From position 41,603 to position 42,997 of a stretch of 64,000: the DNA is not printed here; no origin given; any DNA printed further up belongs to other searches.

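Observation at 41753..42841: EutH-family permease embedded in a glycan-degradation operon with no eut genes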

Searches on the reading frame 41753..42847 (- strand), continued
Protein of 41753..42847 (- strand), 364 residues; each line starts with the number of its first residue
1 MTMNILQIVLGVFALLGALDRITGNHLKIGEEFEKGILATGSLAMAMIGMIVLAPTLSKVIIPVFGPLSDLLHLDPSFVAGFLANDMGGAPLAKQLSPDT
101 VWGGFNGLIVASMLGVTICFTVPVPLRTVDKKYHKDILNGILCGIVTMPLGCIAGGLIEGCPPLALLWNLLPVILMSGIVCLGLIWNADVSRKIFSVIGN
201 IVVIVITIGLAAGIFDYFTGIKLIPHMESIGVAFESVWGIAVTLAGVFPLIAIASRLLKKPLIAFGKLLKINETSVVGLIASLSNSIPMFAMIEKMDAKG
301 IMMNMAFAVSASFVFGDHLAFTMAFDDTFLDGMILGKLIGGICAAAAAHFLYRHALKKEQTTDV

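Call 39: find_encoding_contigs(protein=P0020, flank=6000, max_places=2)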
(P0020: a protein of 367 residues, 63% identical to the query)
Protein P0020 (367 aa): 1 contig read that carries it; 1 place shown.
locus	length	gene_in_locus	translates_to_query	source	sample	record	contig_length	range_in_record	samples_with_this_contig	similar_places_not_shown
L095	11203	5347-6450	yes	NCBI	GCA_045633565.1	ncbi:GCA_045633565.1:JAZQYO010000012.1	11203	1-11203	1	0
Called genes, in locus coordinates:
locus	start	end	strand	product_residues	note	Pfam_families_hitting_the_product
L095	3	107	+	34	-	?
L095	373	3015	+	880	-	PF01411:tRNA-synt_2c, PF07973:tRNA_SAD, PF02272:DHHA1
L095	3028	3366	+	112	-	PF11969:DcpS_C, PF01230:HIT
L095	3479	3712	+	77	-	PF12844:HTH_19, PF13443:HTH_26 (weak), PF13560:HTH_31, PF01381:HTH_3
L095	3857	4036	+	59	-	PF05534:HicB (faint)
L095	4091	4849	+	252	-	PF20582:UPF0758_N (weak), PF12826:HHH_2 (weak), PF04002:RadC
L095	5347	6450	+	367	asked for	PF04346:EutH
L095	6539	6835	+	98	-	PF02583:Trns_repr_metal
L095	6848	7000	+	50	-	-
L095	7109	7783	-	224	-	PF04239:DUF421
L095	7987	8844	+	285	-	PF02311:AraC_binding (weak), PF07883:Cupin_2 (weak), PF12833:HTH_18, PF00165:HTH_AraC (weak)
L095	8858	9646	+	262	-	-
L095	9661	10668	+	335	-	PF02126:PTE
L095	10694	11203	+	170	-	?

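Call 43: search_solved_structures(query=A2, max_evalue=1)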
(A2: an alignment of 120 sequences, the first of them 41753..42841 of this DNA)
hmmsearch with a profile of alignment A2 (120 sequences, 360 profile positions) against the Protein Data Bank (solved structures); distinct sequences matched with E-value up to 1: 0.
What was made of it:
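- Tried and rejected: The PDB sequence search gave nothing (call 43).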

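Call 48: search_protein_representatives(protein=window:41753-42841:-)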
Query: 362 residues. Proteins with E-value up to 0.001 (for the whole library): 1309; up to 1e-10: 767; up to 1e-30: 242. The best 150 are listed.
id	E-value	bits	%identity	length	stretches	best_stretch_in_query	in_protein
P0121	4.7e-116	404.4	54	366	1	1-357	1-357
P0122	2.0e-89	316.8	45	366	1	1-357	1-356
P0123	7.7e-85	301.7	43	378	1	1-353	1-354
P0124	4.5e-82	292.6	45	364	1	1-350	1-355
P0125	1.3e-81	291.1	43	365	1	3-360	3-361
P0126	6.5e-76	272.3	43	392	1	1-353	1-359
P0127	2.7e-75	270.3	40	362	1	8-360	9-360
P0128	1.4e-73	264.7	39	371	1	1-358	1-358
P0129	6.1e-73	262.6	38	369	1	2-350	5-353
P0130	1.6e-71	257.9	42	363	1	5-353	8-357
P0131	2.4e-70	254.0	40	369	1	2-349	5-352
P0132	2.8e-70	253.8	39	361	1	1-358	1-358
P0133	3.3e-69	250.3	42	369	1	10-351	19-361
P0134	1.1e-68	248.6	44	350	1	1-347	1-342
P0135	1.3e-67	245.1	38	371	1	6-351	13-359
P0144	7.6e-59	216.2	36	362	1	4-351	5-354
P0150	1.5e-57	211.9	38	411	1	5-353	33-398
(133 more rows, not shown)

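Call 49: predict_structure(alignment_id=A2)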
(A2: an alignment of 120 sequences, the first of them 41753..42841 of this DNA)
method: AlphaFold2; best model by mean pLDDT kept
length: 362 residues; sequences in the alignment: 120
mean_pLDDT: 90.6   pTM: 0.87
mean pLDDT of the five models: 90.6, 90.1, 89.8, 88.8, 87.8
residues with pLDDT >= 90: 225; 70-90: 132; 50-70: 4; < 50: 1
segments of 3 or more residues with pLDDT < 50: none
pLDDT, mean of each block of 10 residues (from residue 1): 86 95 92 88 88 91 88 92 86 93 95 91 89 95 96 96 94 92 86 87 93 95 93 88 89 83 87 90 87 96 94 89 93 97 95 79 52
secondary structure, 60 per line:
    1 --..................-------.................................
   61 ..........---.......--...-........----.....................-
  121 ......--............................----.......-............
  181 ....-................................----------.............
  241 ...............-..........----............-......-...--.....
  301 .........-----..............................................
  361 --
elements in order: H3-20 H28-70 H74-80 H87-94 H99-119 H121-126 H129-156 H161-167 H169-184 H186-217 H228-255 H257-266 H271-282 H284-289 H296-309 H315-360
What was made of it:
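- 41753..42841 (-): EutH-family (PF04346) permease CDS. 362 aa including the stop codon. About 10 TM helices arranged as two homologous halves. Call 49 (AF2 pLDDT 90.6).
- On EutH family (Pfam PF04346): AF2 model pLDDT 90.6, all helical (call 49).
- The AF2 model is high-confidence and all-helical (call 49).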

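Call 52: search_protein_families(library=ncbifam, proteins=[P0121, P0122, P0123, P0124, P0125, P0127, P0128, P0129, P0144, P0150], max_evalue=1e-40)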
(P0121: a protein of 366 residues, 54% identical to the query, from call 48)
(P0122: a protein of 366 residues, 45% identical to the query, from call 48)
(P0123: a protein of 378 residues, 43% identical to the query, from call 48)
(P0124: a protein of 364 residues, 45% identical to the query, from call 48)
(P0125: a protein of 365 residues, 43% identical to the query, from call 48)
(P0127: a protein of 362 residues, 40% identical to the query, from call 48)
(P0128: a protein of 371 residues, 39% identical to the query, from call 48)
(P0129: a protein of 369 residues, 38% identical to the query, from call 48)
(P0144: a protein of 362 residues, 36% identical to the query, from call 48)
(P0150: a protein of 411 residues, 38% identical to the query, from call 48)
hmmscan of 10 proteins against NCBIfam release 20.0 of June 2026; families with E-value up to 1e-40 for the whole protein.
P0121 (366 aa): 4 families
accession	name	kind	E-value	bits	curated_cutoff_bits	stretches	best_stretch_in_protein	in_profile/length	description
NF011666.0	PRK15086.1-2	subfamily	3.5e-97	325.9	482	1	3-357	6-361/364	ethanolamine utilization protein EutH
NF011667.0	PRK15086.1-3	equivalog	1.4e-90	304.2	387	1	3-357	4-359/362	ethanolamine utilization protein EutH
NF011665.0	PRK15086.1-1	equivalog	1.7e-57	195.4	574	1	27-353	44-395/408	ethanolamine utilization protein EutH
NF011668.0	PRK15086.1-4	equivalog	9.2e-47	159.8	575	0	156-355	181-390/413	ethanolamine utilization protein EutH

P0122 (366 aa): 4 families
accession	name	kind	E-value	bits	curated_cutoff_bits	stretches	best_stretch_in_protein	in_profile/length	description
NF011666.0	PRK15086.1-2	subfamily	9.7e-108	360.6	482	1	3-356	6-361/364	ethanolamine utilization protein EutH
NF011667.0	PRK15086.1-3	equivalog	1.7e-96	323.6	387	1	3-352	4-355/362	ethanolamine utilization protein EutH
NF011665.0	PRK15086.1-1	equivalog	1.1e-61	209.2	574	1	3-360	6-403/408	ethanolamine utilization protein EutH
NF011668.0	PRK15086.1-4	equivalog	9.8e-43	146.6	575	0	3-158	7-163/413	ethanolamine utilization protein EutH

P0123 (378 aa): 4 families
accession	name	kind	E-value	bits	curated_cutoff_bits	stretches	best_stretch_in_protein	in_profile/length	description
NF011666.0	PRK15086.1-2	subfamily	6.9e-91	305.2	482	1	3-357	6-360/364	ethanolamine utilization protein EutH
NF011667.0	PRK15086.1-3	equivalog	2.6e-81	273.7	387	1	3-357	4-358/362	ethanolamine utilization protein EutH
NF011665.0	PRK15086.1-1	equivalog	1.2e-50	172.8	574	1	25-354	42-395/408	ethanolamine utilization protein EutH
NF011668.0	PRK15086.1-4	equivalog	5.8e-42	144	575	0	3-354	8-389/413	ethanolamine utilization protein EutH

P0124 (364 aa): 4 families
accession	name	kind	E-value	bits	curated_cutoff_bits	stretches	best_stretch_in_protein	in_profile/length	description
NF011666.0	PRK15086.1-2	subfamily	4.1e-107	358.6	482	1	6-359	9-358/364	ethanolamine utilization protein EutH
NF011667.0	PRK15086.1-3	equivalog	2.1e-97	326.7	387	1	6-360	7-357/362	ethanolamine utilization protein EutH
NF011665.0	PRK15086.1-1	equivalog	1.2e-65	222.2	574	1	25-359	42-396/408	ethanolamine utilization protein EutH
NF011668.0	PRK15086.1-4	equivalog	8.9e-49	166.5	575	0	161-356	185-387/413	ethanolamine utilization protein EutH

P0125 (365 aa): 4 families
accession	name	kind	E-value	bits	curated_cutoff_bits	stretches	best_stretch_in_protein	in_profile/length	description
NF011666.0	PRK15086.1-2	subfamily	1.1e-102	344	482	1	7-357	10-360/364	ethanolamine utilization protein EutH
NF011667.0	PRK15086.1-3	equivalog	1.7e-93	313.8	387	1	7-352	8-353/362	ethanolamine utilization protein EutH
NF011665.0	PRK15086.1-1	equivalog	2.5e-61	208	574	1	26-350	43-391/408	ethanolamine utilization protein EutH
NF011668.0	PRK15086.1-4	equivalog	1.8e-51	175.4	575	0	160-350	184-385/413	ethanolamine utilization protein EutH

P0127 (362 aa): 4 families
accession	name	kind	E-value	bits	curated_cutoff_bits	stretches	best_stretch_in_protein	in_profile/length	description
NF011666.0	PRK15086.1-2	subfamily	3e-98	329.4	482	1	2-356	4-360/364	ethanolamine utilization protein EutH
NF011667.0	PRK15086.1-3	equivalog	1.7e-91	307.2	387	1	1-356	1-358/362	ethanolamine utilization protein EutH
NF011665.0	PRK15086.1-1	equivalog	1.4e-59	202.2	574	1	8-354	23-396/408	ethanolamine utilization protein EutH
NF011668.0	PRK15086.1-4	equivalog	3e-45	154.8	575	0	159-355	184-391/413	ethanolamine utilization protein EutH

P0128 (371 aa): 4 families
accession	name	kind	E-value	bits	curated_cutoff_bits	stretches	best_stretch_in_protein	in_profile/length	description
NF011666.0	PRK15086.1-2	subfamily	9.7e-96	321.1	482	1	2-358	5-362/364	ethanolamine utilization protein EutH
NF011667.0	PRK15086.1-3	equivalog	2.5e-92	310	387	1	2-358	3-360/362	ethanolamine utilization protein EutH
NF011665.0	PRK15086.1-1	equivalog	1.3e-56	192.4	574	1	23-358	40-397/408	ethanolamine utilization protein EutH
NF011668.0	PRK15086.1-4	equivalog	8.9e-53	179.6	575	0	4-160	8-163/413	ethanolamine utilization protein EutH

P0129 (369 aa): 4 families
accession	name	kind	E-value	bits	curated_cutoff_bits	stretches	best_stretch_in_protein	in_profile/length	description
NF011666.0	PRK15086.1-2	subfamily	8.3e-106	354.2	482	1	1-359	1-360/364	ethanolamine utilization protein EutH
NF011667.0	PRK15086.1-3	equivalog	5.1e-96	322.1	387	1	5-361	3-360/362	ethanolamine utilization protein EutH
NF011665.0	PRK15086.1-1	equivalog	6e-64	216.6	574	1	30-365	44-404/408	ethanolamine utilization protein EutH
NF011668.0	PRK15086.1-4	equivalog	1e-51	176.2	575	0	162-364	184-397/413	ethanolamine utilization protein EutH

P0144 (362 aa): 4 families
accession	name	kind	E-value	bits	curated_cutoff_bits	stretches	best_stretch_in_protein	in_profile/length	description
NF011666.0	PRK15086.1-2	subfamily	7.8e-104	347.8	482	1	2-356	4-357/364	ethanolamine utilization protein EutH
NF011667.0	PRK15086.1-3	equivalog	3.4e-95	319.4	387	1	1-357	1-356/362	ethanolamine utilization protein EutH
NF011665.0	PRK15086.1-1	equivalog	6.3e-60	203.4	574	1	4-357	6-396/408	ethanolamine utilization protein EutH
NF011668.0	PRK15086.1-4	equivalog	2e-51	175.2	575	0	163-355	185-388/413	ethanolamine utilization protein EutH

P0150 (411 aa): 4 families
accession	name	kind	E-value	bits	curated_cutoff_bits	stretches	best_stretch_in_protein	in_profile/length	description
NF011666.0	PRK15086.1-2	subfamily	3.3e-129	431.2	482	1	27-399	2-358/364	ethanolamine utilization protein EutH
NF011667.0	PRK15086.1-3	equivalog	1.6e-97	327.1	387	1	32-395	5-352/362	ethanolamine utilization protein EutH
NF011665.0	PRK15086.1-1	equivalog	7.2e-96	321.7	574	1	33-395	8-392/408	ethanolamine utilization protein EutH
NF011668.0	PRK15086.1-4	equivalog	2.3e-79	267.2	575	1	30-397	6-388/413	ethanolamine utilization protein EutH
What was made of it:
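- On Canonical EutH (ethanolamine permease of eut operons): Caveat: the ten family representatives tested (P0121-P0150), whose contexts are mostly unknown, are also below these cut-offs (call 52), so the test is strict.
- This is weak evidence, because the ten family representatives tested (P0121-P0150) are also below them (call 52).
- Tried and rejected: All ten family representatives tested also fall below the cut-offs (call 52), so this is only weak evidence.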

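Call 53: fold_search(model_id=the predicted structure, library=pdb)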
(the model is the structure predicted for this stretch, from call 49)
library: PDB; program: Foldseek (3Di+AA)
matches with E <= 10: 297; with E <= 0.001: 0
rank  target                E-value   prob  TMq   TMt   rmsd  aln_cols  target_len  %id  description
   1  8y5u_B                4.4e-02  0.98  0.43  0.34  13.1       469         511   14  human NaS1 intermediate state 1 (released 2025-01-22)
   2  6bat_A                8.8e-02  0.30  0.17  0.16  17.1       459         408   13  Crystal Structure of Wild-Type GltPh in complex with L-aspartate (released 2018-01-17)
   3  4ky0_B                8.8e-02  0.21  0.15  0.14  17.9       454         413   12  Crystal structure of a substrate-free glutamate transporter homologue from Thermococcus kodakarensis (released 2013-09-11)
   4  6xwn_A                9.5e-02  0.23  0.16  0.14  18.0       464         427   14  Structure of glutamate transporter homologue GltTk in the presence of TBOA inhibitor (released 2020-03-04)
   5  9bh1                  1.4e-01  0.47  0.22  0.21  14.8       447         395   11  Apo GltPh, intermediate outward-facing state (released 2025-03-12)
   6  4ky0_A                1.6e-01  0.23  0.18  0.16  17.3       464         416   14  Crystal structure of a substrate-free glutamate transporter homologue from Thermococcus kodakarensis (released 2013-09-11)
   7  8afa_B                1.6e-01  0.14  0.14  0.13  18.0       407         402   13  Cryo-EM structure of a substrate-bound glutamate transporter homologue GltTk encapsulated within a nanodisc (released 2023-04-05)
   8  2nwl_A                1.9e-01  0.20  0.16  0.15  16.8       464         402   13  Crystal structure of GltPh in complex with L-Asp (released 2007-02-27)
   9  4p19_B                1.9e-01  0.14  0.14  0.13  18.8       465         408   12  Closed, apo inward-facing state of the glutamate transporter homologue GltPh (released 2014-06-04)
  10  8afa_A                2.3e-01  0.13  0.14  0.14  18.2       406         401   13  Cryo-EM structure of a substrate-bound glutamate transporter homologue GltTk encapsulated within a nanodisc (released 2023-04-05)
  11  8ga5_A                2.5e-01  0.11  0.13  0.11  23.4       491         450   12  CLC-ec1 L25C/A450C/C85A at pH 4.5 100mM Cl Intermediate (released 2024-02-07)
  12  6x17_A                2.6e-01  0.13  0.14  0.13  18.3       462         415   13  Outward-facing state of the glutamate transporter homologue GltPh in complex with TBOA (released 2020-11-18)
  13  6v8g_A                2.9e-01  0.13  0.15  0.14  17.6       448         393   12  GltPh mutant - Y204L A345V V366A (released 2020-11-18)
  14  2nwl_B                3.1e-01  0.15  0.16  0.15  16.0       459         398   12  Crystal structure of GltPh in complex with L-Asp (released 2007-02-27)
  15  4ky0_C                3.1e-01  0.15  0.15  0.14  17.0       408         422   14  Crystal structure of a substrate-free glutamate transporter homologue from Thermococcus kodakarensis (released 2013-09-11)
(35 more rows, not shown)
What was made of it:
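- Closest known: Elevator-type carriers with paired re-entrant hairpins. Same: These are the top, though non-significant, Foldseek matches: NaS1 at TMq 0.43, E = 0.044 (call 53).
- Tried and rejected: Foldseek of the high-confidence EutH model against the PDB gave nothing better than E = 0.044 (call 53).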

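Call 54: search_dna_similar(query=window:41753-42841:-, collection=plasmids, mode=protein, max_rows=40, rows=spread)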
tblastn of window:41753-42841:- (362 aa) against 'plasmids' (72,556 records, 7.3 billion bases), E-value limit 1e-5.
Records with a match: 36; places in all: 39; records where one place covers at least 80% of the query: 34.
Best place of each record, by identity: <60% 36.
By first word of the organism name: Sphingobium 8; Paracoccus 5; Escherichia 4; Klebsiella 4; Clostridioides 3; Cetobacterium 2; Listeria 2; Pseudomonas 2; Acetoanaerobium 1; Brevibacillus 1; and 4 more.
By predicted mobility (MOB-suite, as given by PLSDB): non-mobilizable 34; conjugative 2.
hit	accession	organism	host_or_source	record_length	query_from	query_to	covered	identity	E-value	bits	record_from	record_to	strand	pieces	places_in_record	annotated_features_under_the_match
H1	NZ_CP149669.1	Clostridioides difficile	-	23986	2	361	99%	47.1%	8e-87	293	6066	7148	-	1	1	eutH: ethanolamine utilization protein EutH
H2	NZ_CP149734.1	Clostridioides difficile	-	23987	2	361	99%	47.1%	8e-87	293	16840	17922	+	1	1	eutH: ethanolamine utilization protein EutH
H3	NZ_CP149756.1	Clostridioides difficile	Homo sapiens,single cell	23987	2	361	99%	47.1%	8e-87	293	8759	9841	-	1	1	eutH: ethanolamine utilization protein EutH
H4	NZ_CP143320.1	Cetobacterium somerae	intestine of Yellow Catfish,pure culture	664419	2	352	97%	45.2%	6e-81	276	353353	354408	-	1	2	eutH: ethanolamine utilization protein EutH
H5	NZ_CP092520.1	Cetobacterium somerae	Danio rerio,tissue sample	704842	2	352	97%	45.2%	7e-81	276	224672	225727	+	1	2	eutH: ethanolamine utilization protein EutH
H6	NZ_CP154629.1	Acetoanaerobium noterae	cell culture,Sludge of a digestion ...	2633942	2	361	99%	43.5%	2e-75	260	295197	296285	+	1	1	none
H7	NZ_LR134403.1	Listeria monocytogenes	Homo sapiens,Vein blood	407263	10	361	97%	44.5%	7e-82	279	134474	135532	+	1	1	eutH: ethanolamine utilization protein EutH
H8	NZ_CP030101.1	Listeria monocytogenes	Environment,water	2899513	10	361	97%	44.5%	7e-82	279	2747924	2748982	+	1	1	none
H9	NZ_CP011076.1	Brevibacillus laterosporus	Oryza sativa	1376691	10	361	97%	43.1%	6e-79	270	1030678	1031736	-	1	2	none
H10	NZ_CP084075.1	Fusobacterium vincentii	-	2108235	11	339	91%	45.5%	1e-74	258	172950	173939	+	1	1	none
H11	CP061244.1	Escherichia coli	Homo sapiens,cell culture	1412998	2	360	99%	37.7%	1e-57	209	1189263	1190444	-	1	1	eutH: ethanolamine utilization protein EutH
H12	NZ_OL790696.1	Escherichia coli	-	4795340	2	360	99%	37.7%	1e-57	209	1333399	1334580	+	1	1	none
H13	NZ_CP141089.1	Escherichia coli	Homo sapiens,Infected Human Urine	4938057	2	360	99%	37.4%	2e-57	208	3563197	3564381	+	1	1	none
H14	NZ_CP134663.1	Escherichia coli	Larus michahellis,bacteria,cloaca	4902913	2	362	100%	37.0%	1e-57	209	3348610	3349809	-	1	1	none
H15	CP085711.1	Bacillus sp. F19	single cell,soil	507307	11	339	91%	39.7%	2e-60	217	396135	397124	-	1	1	eutH: ethanolamine utilization protein EutH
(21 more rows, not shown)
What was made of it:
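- It is 47% identical to the eut-operon EutH of C. difficile (call 54).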
